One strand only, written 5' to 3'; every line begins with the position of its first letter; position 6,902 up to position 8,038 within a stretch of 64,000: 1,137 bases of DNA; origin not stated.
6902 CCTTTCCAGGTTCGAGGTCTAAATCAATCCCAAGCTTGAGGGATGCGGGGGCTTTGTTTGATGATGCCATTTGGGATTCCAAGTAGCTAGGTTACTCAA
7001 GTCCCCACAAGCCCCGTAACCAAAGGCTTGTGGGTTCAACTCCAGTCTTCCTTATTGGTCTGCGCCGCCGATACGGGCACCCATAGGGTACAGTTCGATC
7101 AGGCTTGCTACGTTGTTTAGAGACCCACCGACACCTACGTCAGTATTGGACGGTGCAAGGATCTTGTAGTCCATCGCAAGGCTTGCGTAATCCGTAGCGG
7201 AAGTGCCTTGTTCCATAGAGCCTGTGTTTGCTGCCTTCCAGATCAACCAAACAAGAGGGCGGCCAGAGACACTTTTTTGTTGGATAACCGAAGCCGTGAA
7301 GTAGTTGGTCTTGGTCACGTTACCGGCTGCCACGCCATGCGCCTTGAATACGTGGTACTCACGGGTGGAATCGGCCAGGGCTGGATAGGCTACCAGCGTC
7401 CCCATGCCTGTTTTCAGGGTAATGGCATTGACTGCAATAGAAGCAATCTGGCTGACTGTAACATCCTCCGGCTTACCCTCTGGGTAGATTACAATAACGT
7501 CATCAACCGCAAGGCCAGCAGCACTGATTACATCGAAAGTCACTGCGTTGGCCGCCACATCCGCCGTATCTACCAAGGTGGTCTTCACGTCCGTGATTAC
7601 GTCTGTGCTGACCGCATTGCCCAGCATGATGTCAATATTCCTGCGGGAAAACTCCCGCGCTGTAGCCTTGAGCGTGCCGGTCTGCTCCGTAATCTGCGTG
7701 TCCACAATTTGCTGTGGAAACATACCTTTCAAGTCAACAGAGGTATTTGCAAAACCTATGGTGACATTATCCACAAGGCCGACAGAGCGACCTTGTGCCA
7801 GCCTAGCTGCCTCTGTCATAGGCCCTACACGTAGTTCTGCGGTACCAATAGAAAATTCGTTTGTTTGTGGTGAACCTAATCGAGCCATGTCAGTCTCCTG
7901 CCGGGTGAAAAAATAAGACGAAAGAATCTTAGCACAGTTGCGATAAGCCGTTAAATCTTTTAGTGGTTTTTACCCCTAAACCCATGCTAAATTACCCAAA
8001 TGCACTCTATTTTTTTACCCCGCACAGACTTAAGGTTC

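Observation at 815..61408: Genome-wide 12-bp dyad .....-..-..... (at least 21 copies), mostly locked 12-16 nt upstream of start codons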

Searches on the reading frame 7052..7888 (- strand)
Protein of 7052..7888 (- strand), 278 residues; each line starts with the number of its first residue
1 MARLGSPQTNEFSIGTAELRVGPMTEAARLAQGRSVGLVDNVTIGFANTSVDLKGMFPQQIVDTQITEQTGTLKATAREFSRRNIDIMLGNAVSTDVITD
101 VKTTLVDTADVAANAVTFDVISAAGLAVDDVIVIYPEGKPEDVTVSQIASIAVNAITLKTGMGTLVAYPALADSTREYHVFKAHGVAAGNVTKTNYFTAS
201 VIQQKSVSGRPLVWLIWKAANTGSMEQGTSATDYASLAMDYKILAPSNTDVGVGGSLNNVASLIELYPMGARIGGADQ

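Call 9: search_protein_families(library=phrogs, proteins=[window:7052-7888:-])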
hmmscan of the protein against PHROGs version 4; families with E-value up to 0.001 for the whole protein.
window:7052-7888:- (278 aa): 1 family
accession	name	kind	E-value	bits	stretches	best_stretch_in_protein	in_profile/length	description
phrog_28493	-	unknown function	2.2e-13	51.1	1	5-242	3-240/270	-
